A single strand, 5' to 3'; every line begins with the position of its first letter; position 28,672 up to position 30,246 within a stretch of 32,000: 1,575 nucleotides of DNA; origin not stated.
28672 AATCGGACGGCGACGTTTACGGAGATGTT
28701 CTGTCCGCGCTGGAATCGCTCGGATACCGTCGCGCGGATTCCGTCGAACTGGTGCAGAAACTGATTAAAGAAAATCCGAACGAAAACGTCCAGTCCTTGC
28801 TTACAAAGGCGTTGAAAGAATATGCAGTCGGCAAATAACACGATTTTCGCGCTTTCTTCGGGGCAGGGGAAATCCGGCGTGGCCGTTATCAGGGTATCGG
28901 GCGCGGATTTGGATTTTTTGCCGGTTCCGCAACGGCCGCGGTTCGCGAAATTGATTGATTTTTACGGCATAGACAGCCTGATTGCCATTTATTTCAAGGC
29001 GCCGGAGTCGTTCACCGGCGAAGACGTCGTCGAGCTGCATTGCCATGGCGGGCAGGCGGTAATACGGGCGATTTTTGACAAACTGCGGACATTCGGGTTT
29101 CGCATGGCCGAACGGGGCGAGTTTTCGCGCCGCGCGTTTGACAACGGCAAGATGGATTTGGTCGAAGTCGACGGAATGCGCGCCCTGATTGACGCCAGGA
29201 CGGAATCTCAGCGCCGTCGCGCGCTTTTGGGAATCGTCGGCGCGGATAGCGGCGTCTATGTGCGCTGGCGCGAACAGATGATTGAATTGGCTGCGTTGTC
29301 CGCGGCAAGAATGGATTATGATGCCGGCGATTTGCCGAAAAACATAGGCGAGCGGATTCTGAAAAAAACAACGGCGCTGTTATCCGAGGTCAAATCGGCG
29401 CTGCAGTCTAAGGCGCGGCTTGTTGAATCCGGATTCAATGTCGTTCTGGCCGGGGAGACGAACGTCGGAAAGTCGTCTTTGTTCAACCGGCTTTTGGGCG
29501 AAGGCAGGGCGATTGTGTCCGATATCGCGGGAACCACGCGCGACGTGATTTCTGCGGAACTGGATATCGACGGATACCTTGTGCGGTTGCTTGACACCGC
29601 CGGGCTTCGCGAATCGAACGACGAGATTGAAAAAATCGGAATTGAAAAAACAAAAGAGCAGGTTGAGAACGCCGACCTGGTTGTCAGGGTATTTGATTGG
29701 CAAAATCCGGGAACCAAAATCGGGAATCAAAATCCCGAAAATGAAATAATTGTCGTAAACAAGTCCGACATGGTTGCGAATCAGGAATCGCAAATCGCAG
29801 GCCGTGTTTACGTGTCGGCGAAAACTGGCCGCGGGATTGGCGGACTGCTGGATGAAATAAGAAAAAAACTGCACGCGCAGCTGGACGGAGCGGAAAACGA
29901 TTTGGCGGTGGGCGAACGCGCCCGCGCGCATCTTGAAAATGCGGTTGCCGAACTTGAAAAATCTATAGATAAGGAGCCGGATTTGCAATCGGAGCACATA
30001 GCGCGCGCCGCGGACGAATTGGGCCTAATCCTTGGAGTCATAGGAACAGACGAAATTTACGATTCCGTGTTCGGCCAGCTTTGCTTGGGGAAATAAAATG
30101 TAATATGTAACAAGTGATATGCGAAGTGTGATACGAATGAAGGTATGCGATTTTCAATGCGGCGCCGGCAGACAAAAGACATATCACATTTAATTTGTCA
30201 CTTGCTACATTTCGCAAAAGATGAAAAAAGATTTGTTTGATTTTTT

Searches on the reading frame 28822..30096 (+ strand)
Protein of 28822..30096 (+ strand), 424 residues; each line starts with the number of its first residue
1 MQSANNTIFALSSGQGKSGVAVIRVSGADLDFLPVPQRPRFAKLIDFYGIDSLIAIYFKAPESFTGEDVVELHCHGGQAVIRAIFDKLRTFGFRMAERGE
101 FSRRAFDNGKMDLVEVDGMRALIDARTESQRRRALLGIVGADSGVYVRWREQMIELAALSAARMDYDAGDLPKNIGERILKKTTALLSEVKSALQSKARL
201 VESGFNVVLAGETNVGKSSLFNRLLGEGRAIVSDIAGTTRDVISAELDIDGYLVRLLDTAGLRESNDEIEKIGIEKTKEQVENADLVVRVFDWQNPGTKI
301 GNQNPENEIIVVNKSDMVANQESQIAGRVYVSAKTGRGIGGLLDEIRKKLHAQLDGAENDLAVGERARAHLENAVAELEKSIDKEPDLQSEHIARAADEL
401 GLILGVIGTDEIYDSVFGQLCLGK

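Call 14: search_protein_families(library=pfam, proteins=[window:28822-30096:+], max_evalue=0.001)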
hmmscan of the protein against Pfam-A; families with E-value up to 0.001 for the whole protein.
window:28822-30096:+ (424 aa): 5 families
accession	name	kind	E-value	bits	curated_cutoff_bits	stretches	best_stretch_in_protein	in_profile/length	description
PF10396.14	TrmE_N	-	1.3e-30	106.5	29.8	1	7-110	1-117/117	GTP-binding protein TrmE N-terminus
PF12631.12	MnmE_helical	-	5e-27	95.8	40.1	1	113-421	1-211/211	MnmE helical domain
PF01926.29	MMR_HSR1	-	1.1e-23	83.9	21.9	1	206-298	1-86/113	50S ribosome-binding GTPase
PF02421.24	FeoB_N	-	7.3e-08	32.5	27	1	206-325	2-125/156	Ferrous iron transport protein B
PF03193.22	RsgA_GTPase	-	1.2e-05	25.6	30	1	203-264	106-170/174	RsgA GTPase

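Call 30: find_encoding_contigs(protein=window:28822-30096:+, flank=10000, max_places=2)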
Protein window:28822-30096:+ (424 aa): 1 contig read that carries it; 1 place shown.
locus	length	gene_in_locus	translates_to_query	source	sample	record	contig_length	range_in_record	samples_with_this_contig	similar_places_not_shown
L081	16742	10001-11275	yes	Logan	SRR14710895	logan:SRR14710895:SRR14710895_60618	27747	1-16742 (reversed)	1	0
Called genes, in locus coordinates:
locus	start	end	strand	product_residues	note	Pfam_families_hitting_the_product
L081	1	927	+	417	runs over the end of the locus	PF12704:MacB_PCD, PF02687:FtsX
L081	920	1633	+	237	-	PF00005:ABC_tran, PF02463:SMC_N (faint), PF13304:AAA_21 (faint)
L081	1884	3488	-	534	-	PF04348:LppC (weak), PF13458:Peripla_BP_6 (weak)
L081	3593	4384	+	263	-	PF00590:TP_methylase, PF23016:RsmI_C (weak)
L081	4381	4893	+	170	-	PF03193:RsgA_GTPase (weak), PF01926:MMR_HSR1, PF02421:FeoB_N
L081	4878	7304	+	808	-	PF12705:PDDEXK_1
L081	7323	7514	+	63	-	-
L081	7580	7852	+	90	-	-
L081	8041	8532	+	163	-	PF02075:RuvC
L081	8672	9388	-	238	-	PF20772:TACO1_YebC_N, PF01709:Transcrip_reg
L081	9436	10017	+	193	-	PF01330:RuvA_N, PF14520:HHH_5, PF07499:RuvA_C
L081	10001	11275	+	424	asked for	PF03193:RsgA_GTPase (faint), PF10396:TrmE_N, PF12631:MnmE_helical, PF01926:MMR_HSR1, PF02421:FeoB_N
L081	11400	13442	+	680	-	PF17191:RecG_wedge (weak), PF00270:DEAD, PF04851:ResIII, PF00271:Helicase_C, PF22590:Cas3-like_C_2 (faint), PF19833:RecG_dom3_C (weak)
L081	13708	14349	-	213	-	PF09360:zf-CDGSH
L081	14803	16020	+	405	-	PF07690:MFS_1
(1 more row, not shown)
